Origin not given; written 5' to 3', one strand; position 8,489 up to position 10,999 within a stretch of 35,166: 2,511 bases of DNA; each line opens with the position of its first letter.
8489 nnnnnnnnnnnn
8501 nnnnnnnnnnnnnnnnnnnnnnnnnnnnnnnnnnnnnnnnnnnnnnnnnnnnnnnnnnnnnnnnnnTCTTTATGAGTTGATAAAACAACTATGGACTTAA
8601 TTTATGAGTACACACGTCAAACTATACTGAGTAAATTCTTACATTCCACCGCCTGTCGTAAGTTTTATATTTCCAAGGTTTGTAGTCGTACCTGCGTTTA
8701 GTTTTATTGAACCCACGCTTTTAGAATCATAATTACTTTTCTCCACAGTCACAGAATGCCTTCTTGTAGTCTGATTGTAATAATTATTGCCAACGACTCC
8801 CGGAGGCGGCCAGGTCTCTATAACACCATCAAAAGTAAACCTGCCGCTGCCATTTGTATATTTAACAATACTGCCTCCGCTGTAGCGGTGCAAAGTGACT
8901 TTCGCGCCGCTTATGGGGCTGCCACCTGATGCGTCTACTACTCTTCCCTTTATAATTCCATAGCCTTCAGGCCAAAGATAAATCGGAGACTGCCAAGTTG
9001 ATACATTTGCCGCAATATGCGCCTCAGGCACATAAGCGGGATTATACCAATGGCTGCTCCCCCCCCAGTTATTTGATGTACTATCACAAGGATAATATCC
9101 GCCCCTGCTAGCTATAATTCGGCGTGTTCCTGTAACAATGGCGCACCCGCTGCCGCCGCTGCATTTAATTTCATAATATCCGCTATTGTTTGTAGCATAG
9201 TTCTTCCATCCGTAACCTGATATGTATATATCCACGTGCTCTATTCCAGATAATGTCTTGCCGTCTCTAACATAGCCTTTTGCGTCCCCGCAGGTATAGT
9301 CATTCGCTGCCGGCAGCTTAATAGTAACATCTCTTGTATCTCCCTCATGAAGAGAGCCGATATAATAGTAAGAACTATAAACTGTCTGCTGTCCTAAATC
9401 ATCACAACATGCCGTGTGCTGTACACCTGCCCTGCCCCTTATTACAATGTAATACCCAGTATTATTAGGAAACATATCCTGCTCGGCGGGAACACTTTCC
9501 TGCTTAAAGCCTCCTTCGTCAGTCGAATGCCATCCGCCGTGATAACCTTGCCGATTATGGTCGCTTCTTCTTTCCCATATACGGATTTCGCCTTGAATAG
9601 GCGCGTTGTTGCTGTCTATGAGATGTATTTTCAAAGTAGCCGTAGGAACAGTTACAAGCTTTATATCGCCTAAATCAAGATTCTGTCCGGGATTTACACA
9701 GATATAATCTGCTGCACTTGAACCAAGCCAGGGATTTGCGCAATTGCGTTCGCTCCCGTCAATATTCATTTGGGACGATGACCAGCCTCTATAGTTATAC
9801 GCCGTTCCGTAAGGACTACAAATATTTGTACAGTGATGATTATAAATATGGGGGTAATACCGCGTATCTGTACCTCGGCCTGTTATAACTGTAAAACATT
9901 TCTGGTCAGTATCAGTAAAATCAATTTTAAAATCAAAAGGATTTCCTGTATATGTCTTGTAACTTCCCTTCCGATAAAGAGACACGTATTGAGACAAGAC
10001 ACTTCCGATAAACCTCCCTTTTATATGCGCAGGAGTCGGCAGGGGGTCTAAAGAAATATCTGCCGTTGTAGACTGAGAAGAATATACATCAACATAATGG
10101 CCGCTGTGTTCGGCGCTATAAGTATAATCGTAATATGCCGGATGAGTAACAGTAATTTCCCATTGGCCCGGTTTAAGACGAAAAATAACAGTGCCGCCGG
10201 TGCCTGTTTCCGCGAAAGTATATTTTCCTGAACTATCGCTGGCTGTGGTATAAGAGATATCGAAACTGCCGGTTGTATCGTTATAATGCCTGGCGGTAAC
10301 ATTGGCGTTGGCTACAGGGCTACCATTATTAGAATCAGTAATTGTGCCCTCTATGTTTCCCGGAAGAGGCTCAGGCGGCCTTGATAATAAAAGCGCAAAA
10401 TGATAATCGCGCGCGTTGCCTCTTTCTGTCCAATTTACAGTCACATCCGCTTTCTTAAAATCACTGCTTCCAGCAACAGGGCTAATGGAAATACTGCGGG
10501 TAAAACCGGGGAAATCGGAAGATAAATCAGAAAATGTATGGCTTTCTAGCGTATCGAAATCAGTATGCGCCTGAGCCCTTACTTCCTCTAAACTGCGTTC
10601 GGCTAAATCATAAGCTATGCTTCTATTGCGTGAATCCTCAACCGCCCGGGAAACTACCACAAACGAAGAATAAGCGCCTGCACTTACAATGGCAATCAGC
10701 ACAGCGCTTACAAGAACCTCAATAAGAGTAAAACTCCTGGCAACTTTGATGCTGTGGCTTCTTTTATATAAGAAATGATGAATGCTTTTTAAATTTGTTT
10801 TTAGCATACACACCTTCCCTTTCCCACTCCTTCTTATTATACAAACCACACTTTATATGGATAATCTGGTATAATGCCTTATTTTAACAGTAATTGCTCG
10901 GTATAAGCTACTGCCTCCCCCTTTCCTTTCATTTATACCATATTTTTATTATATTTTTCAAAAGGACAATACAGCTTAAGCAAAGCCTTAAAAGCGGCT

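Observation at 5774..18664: Self-contained T4P/T2SS-hybrid locus with oversized pilin-like cargo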

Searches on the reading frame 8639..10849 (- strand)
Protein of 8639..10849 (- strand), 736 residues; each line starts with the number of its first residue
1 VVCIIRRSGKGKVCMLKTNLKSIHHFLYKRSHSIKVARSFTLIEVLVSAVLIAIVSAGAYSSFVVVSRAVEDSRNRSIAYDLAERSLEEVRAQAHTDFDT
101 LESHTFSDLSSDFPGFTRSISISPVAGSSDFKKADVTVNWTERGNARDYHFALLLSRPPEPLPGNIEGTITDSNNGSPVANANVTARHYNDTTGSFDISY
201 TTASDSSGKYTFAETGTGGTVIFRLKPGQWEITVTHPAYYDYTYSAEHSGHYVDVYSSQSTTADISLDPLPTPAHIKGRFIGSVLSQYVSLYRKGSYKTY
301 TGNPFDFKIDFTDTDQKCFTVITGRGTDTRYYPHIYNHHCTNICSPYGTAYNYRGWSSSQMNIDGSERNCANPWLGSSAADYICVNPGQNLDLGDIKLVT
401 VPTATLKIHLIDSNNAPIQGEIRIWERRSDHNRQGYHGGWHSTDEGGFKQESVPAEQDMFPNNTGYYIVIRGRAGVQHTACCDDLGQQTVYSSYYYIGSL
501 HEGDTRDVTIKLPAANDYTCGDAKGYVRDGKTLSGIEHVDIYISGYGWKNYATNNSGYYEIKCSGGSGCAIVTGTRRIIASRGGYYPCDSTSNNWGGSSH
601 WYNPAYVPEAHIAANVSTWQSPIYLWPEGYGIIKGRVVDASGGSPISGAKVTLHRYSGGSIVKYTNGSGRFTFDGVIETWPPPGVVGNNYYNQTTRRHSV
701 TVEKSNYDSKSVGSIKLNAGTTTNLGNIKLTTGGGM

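Call 4: search_protein_families(library=pfam, proteins=[window:8639-10849:-], max_evalue=1)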
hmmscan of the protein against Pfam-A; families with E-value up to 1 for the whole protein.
window:8639-10849:- (736 aa): 12 families
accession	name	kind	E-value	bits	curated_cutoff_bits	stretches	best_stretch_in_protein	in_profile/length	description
PF13620.12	CarboxypepD_reg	-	6.2e-22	78.2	32.3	3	166-267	2-81/82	Carboxypeptidase regulatory-like domain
PF13715.12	CarbopepD_reg_2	-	4.3e-10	39.9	32.2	3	633-675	1-40/88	CarboxypepD_reg-like domain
PF07963.17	N_methyl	-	7.7e-06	25.7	21.2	1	37-60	4-27/27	Prokaryotic N-terminal methylation motif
PF20598.4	DUF6795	-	2.2e-05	25.1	27.4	1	166-215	1-46/103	Domain of unknown function (DUF6795)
PF24025.1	Ig_DR_A0283-like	-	0.00019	22.2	27.1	0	190-253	19-81/102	DR_A0283-like, Ig-like domain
PF17802.7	SpaA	-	0.0012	19.4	23.1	0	165-232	2-56/91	Prealbumin-like fold domain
PF02369.22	Big_1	-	0.0022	18.5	34.9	0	168-217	23-69/93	Bacterial Ig-like domain (group 1)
PF10670.15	DUF4198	-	0.008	16.8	34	1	175-236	156-207/209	Domain of unknown function (DUF4198)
PF05751.16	FixH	-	0.0097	16.3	23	1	166-235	75-136/150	FixH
PF17210.9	SdrD_B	-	0.02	15.5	29.7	1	172-257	18-87/112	SdrD B-like domain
PF13115.11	YtkA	-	0.067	14.3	25.9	0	145-212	3-70/85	YtkA-like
PF04176.18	TIP41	-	0.34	10.9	25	1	238-275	58-95/174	TIP41-like family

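Call 11: find_homologous_proteins(query=window:8639-10807:-)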
Query window:8639-10807:- (722 aa): 16 proteins with E <= 0.001 among 8000 candidates.
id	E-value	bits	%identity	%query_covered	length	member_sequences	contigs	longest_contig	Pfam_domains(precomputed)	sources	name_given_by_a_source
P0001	0.0e+0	1680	100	100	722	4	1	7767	PF13715.13,PF07963.18,PF20598.5,PF13620.13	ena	-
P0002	0.0e+0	1388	83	100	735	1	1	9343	PF13715.13,PF07963.18,PF20598.5,PF13620.13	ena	-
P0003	1.2e-161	558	42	97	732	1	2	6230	PF13715.13,PF07963.18,PF20598.5,PF17802.8,PF13620.13,PF22904.4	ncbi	-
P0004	8.9e-143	495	39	98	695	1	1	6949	PF13715.13,PF07963.18,PF20598.5,PF13620.13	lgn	-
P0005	5.4e-127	443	40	97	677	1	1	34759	PF13715.13,PF07963.18,PF13620.13,PF17210.10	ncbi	-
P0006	1.1e-102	363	35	96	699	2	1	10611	PF13715.13,PF07963.18,PF13620.13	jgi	jgi:prepilin-type N-terminal cleavage/methylation domain-containing protein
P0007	1.6e-94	336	33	97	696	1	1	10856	PF13715.13,PF13620.13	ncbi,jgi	-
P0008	1.8e-94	336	34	96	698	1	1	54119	PF13715.13,PF07963.18,PF13620.13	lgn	-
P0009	9.7e-89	317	33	96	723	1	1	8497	PF13715.13,PF20598.5,PF13620.13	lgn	-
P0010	2.5e-83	299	34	98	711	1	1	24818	PF13715.13,PF13620.13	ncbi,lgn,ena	-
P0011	4.2e-82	295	31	97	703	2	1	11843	PF07963.18,PF13620.13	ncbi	-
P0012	4.3e-80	288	32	93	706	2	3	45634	PF13715.13,PF02369.23,PF20598.5,PF13620.13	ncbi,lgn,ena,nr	ncbi:MAG: hypothetical protein KAR05_09210 [Candidatus Omnitrophica bacterium]|nr:hypothetical prote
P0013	2.5e-77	279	31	97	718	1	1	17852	PF13620.13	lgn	-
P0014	2.7e-74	269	31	97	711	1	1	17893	PF07963.18,PF13620.13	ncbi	-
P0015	4.1e-73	265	31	92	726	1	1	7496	PF13620.13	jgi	jgi:hypothetical protein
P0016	5.0e-69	252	31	97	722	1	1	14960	PF13620.13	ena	-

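Call 12: find_encoding_contigs(protein=P0012, flank=10000, max_places=2)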
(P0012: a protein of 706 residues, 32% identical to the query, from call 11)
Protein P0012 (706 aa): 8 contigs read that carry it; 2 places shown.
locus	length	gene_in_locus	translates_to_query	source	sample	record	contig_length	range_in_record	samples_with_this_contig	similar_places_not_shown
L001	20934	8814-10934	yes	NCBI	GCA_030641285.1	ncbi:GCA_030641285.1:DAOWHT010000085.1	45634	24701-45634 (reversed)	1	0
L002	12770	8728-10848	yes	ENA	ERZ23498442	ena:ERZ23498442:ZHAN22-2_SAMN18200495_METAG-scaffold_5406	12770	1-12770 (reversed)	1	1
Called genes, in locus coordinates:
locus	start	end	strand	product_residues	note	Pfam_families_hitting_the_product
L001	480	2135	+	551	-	PF05157:MshEN, PF00437:T2SSE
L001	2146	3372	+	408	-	PF28597:T2SSF_N (weak), PF00482:T2SSF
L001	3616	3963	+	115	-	PF07963:N_methyl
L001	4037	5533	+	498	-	PF05137:PilN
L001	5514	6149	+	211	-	PF04350:PilO (weak)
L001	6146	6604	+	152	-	-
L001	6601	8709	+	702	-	PF03958:Secretin_N (weak), PF00263:Secretin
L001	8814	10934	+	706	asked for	PF02369:Big_1 (faint), PF13620:CarboxypepD_reg (faint), PF13715:CarbopepD_reg_2 (faint), PF20598:DUF6795 (faint)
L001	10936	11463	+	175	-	-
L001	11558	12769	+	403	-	-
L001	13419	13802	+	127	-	PF09685:MamF_MmsF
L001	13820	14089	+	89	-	PF00708:Acylphosphatase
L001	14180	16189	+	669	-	PF22745:Nlig-Ia, PF01653:DNA_ligase_aden, PF03120:OB_DNA_ligase, PF14520:HHH_5 (faint), PF12826:HHH_2, PF00533:BRCT, PF12738:PTCB-BRCT (weak)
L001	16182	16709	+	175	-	-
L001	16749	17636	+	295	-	PF02899:Phage_int_SAM_1, PF00589:Phage_integrase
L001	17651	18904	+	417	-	PF01743:PolyA_pol, PF12627:PolyA_pol_RNAbd (weak)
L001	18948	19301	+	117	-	PF02033:RBFA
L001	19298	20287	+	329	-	PF01368:DHH, PF02272:DHHA1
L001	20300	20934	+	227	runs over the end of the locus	PF01509:TruB_N, PF16198:TruB_C_2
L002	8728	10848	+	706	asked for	PF02369:Big_1 (faint), PF13620:CarboxypepD_reg (faint), PF13715:CarbopepD_reg_2 (faint), PF20598:DUF6795 (faint)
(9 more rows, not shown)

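Call 13: find_encoding_contigs(protein=P0008, flank=10000, max_places=2)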
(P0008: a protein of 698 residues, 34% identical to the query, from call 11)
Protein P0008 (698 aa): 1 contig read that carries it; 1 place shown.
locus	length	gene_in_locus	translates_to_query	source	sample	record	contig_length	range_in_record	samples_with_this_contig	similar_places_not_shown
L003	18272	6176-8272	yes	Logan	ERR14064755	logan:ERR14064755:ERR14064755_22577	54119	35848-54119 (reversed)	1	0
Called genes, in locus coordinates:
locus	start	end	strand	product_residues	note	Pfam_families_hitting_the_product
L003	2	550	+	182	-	?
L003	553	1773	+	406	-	PF00482:T2SSF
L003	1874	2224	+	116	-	PF07963:N_methyl (weak)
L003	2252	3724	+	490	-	PF05137:PilN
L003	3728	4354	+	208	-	-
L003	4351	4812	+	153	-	-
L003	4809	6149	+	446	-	PF03958:Secretin_N (faint), PF00263:Secretin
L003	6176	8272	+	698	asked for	PF07963:N_methyl, PF13715:CarbopepD_reg_2 (faint), PF13620:CarboxypepD_reg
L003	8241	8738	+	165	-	-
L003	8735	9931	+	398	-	-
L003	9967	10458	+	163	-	PF00578:AhpC-TSA, PF08534:Redoxin, PF13098:Thioredoxin_2 (weak), PF13905:Thioredoxin_8, PF13911:AhpC-TSA_2 (weak)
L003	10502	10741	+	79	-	-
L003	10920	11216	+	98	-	-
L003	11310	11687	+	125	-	-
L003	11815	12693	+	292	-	PF11185:DUF2971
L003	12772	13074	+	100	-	-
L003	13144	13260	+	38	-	-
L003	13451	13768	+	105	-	-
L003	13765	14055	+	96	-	PF15731:MqsA_antitoxin (weak), PF01381:HTH_3 (weak)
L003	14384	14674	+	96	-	-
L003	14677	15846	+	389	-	PF00817:IMS, PF11798:IMS_HHH (faint), PF21999:IMS_HHH_1 (faint), PF11799:IMS_C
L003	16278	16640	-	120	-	PF00072:Response_reg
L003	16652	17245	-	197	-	-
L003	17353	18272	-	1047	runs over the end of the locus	PF00873:ACR_tran, PF02355:SecD_SecF_C (faint)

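Call 14: find_encoding_contigs(protein=P0005, flank=10000, max_places=2)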
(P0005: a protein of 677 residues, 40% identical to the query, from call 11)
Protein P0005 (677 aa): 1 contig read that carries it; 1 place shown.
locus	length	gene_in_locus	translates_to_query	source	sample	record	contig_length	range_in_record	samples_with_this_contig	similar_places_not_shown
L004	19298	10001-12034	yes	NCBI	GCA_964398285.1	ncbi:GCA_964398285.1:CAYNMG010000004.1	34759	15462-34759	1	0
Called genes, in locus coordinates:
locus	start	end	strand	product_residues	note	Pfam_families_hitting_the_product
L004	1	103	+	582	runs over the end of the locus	-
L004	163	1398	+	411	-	PF00682:HMGL-like, PF22617:HCS_D2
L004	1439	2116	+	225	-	-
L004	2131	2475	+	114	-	PF07238:PilZ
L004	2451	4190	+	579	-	PF05157:MshEN, PF00437:T2SSE, PF13191:AAA_16 (faint), PF13401:AAA_22 (faint)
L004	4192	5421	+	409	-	PF28597:T2SSF_N (weak), PF00482:T2SSF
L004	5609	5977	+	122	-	-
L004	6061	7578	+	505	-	PF11104:PilM_2 (faint), PF05137:PilN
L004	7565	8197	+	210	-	PF04350:PilO (faint)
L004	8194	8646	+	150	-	-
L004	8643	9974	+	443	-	PF07660:STN (faint), PF03958:Secretin_N (weak), PF00263:Secretin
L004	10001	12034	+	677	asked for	PF07963:N_methyl (weak), PF13715:CarbopepD_reg_2 (faint), PF17210:SdrD_B (faint), PF13620:CarboxypepD_reg (weak)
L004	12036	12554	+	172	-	-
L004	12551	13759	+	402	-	-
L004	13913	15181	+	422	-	PF00709:Adenylsucc_synt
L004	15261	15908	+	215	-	PF00691:OmpA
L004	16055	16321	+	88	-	-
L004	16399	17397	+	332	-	PF16258:DUF4912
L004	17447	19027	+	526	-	PF03065:Glyco_hydro_57, PF09210:BE_C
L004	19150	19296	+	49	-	?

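Call 16: search_protein_families(library=ncbifam, proteins=[window:8639-10807:-], max_evalue=0.01)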
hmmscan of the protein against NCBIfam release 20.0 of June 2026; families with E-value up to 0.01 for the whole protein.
window:8639-10807:- (722 aa): 3 families
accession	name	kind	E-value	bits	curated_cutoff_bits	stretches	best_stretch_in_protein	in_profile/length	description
TIGR02523.1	type_IV_pilV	equivalog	0.00035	21.1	52.2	1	25-87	3-65/139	type IV pilus modification protein PilV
TIGR02532.1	IV_pilin_GFxxxE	domain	0.0024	17.6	16.3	1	26-46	4-24/24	prepilin-type N-terminal cleavage/methylation domain-containing protein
TIGR01707.1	gspI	equivalog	0.0041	17.6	44.35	1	26-79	2-55/101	type II secretion system minor pseudopilin GspI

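Call 35: predict_structure(alignment_id=A1)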
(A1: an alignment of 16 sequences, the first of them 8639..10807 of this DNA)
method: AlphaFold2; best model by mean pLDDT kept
length: 722 residues; sequences in the alignment: 16
mean_pLDDT: 80.3   pTM: 0.44
mean pLDDT of the five models: 80.3, 80.1, 79.6, 79.2, 78.9
residues with pLDDT >= 90: 263; 70-90: 314; 50-70: 91; < 50: 54
segments of 3 or more residues with pLDDT < 50: 1-25, 314-323, 330-339, 417-421, 720-722
pLDDT, mean of each block of 10 residues (from residue 1): 33 33 51 76 76 78 88 87 81 77 89 83 87 89 78 92 92 82 87 89 74 89 87 73 87 87 76 69 73 85 78 46 51 44 63 56 65 86 72 93 91 57 73 87 64 85 87 89 84 92 90 94 92 79 89 83 92 85 83 91 92 95 90 95 90 95 92 93 94 90 94 85 32
secondary structure, 60 per line:
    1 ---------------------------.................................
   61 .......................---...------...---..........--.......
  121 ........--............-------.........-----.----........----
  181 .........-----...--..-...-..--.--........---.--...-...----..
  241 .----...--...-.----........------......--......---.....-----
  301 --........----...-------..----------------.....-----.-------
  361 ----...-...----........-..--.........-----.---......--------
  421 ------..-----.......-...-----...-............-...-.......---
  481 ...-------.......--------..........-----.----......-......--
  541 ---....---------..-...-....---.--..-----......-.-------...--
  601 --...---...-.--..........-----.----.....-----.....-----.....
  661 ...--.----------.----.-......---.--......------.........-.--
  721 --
elements in order (helices of 4 or more, strands of 3 or more residues): H28-83 E102-111 E114-128 E131-142 E150-158 E169-176 E181-189 E195-197 E214-221 E228-230 E239-241 E246-248 E251-253 E260-267 E274-279 E282-287 E291-295 E303-310 E369-371 E376-383 E389-397 E407-412 E434-440 E454-465 E471-477 E481-483 E491-497 E506-515 E526-531 E533-538 E544-547 E560-562 E564-567 H581-586 E596-598 E603-605 E609-611 E616-625 E636-640 E646-650 E656-663 E684-689 E696-701 E708-716

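Call 44: fold_search(model_id=the predicted structure, library=pdb)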
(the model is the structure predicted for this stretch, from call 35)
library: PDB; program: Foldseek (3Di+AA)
matches with E <= 10: 788; with E <= 0.001: 91
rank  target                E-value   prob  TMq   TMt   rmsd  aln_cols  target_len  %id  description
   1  6fwv_B                1.6e-12  1.00  0.13  0.17  50.2       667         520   10  The Bacillus anthracis TIE protein (released 2018-08-08)
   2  6fwv_A                4.0e-12  1.00  0.14  0.18  50.9       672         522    9  The Bacillus anthracis TIE protein (released 2018-08-08)
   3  4oq1                  1.5e-10  1.00  0.19  0.36  15.8       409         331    9  Structure of the Streptococcal ancillary pilin (released 2014-04-23)
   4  7w6b                  2.7e-08  0.99  0.12  0.11  35.9       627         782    9  Crystal Structure of PitA from pilus islet-2 of Streptococcus oralis (released 2022-06-01)
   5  7vcr_B                4.3e-08  0.99  0.11  0.15  32.2       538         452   10  Crystal Structure of PitA fragment from pilus islet-2 of Streptococcus oralis (released 2022-06-01)
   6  6tav_A                7.3e-08  0.96  0.08  0.05  27.2       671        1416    9  Crystal structure of endopeptidase-induced alpha2-macroglobulin (released 2021-05-12)
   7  5f44_B                9.5e-08  1.00  0.11  0.25  21.6       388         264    8  Crystal structure of shaft pilin spaA from Lactobacillus rhamnosus GG (released 2016-07-20)
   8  3kpt_B                1.3e-07  1.00  0.11  0.22  27.6       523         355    9  Crystal structure of BcpA, the major pilin subunit of Bacillus cereus (released 2009-11-24)
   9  6tav_B                1.3e-07  0.95  0.08  0.05  27.1       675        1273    8  Crystal structure of endopeptidase-induced alpha2-macroglobulin (released 2021-05-12)
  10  6vjb                  1.9e-07  1.00  0.15  0.09  29.1       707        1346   10  Crystal structure of a catalytically inactive CXC Chemokine-degrading protease SpyCEP from Streptococcus pyogenes (released 2020-04-15)
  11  6m48_A                2.0e-07  1.00  0.12  0.11  24.9       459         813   10  Crystal structure of pilus adhesin, SpaC from Lactobacillus rhamnosus GG - P21212 form (released 2020-07-29)
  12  3rkp_B                2.6e-07  1.00  0.11  0.21  27.5       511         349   10  Crystal structure of BcpA*(D312A), the major pilin subunit of Bacillus cereus (released 2012-05-30)
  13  6m48_B                2.7e-07  1.00  0.12  0.11  21.1       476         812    8  Crystal structure of pilus adhesin, SpaC from Lactobacillus rhamnosus GG - P21212 form (released 2020-07-29)
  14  6tav_C                3.0e-07  0.91  0.08  0.05  27.4       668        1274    8  Crystal structure of endopeptidase-induced alpha2-macroglobulin (released 2021-05-12)
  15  5j4m_C                3.3e-07  1.00  0.09  0.20  23.1       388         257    9  Crystal structure of shaft pilin SpaA from Lactobacillus rhamnosus GG - E269A/D295N double mutant (released 2016-07-20)
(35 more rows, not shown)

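Call 52: search_protein_representatives(alignment_id=A1)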
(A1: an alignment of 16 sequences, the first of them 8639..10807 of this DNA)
Query: 16 sequences, 698 profile positions. Proteins with E-value up to 0.001 (for the whole library): 26027; up to 1e-10: 3198; up to 1e-30: 280. The best 150 are listed.
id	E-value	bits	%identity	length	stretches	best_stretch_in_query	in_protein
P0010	2.5e-268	908.3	-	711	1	3-698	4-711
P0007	3.4e-267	904.6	-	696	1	3-697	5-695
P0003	3.6e-258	874.7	-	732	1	2-697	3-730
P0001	4.4e-258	874.4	-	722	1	3-698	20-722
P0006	6.0e-251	850.9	-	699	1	3-697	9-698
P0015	8.4e-251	850.4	-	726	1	4-698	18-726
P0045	1.3e-243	826.7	-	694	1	5-698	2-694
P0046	5.5e-241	818.0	-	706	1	2-698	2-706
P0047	2.8e-234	795.8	-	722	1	5-698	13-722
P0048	9.0e-234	794.1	-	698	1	4-697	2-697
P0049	1.5e-233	793.4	-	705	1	2-698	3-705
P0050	7.1e-229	777.9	-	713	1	4-697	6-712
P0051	6.3e-227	771.5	-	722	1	2-697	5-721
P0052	4.7e-220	748.8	-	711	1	16-697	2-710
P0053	7.8e-220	748.0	-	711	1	5-697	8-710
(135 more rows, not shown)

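Call 67: find_encoding_contigs(protein=P0002, flank=10000, max_places=2)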
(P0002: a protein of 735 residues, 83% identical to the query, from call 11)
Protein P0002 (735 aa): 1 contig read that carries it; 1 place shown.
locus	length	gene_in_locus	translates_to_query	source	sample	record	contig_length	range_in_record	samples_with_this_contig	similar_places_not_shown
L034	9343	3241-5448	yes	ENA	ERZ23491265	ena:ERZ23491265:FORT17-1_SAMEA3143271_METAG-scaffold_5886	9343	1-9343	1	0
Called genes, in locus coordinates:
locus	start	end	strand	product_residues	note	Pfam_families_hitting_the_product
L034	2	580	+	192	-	?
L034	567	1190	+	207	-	PF04350:PilO (faint)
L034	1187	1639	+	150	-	-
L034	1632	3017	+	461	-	PF03958:Secretin_N (weak), PF00263:Secretin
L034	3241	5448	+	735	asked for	PF07963:N_methyl (weak), PF13620:CarboxypepD_reg, PF13715:CarbopepD_reg_2 (faint), PF20598:DUF6795 (faint), PF13620:CarboxypepD_reg (weak)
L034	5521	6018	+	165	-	-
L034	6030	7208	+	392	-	PF03961:FapA (weak)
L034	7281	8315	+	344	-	-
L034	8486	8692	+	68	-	-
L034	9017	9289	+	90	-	-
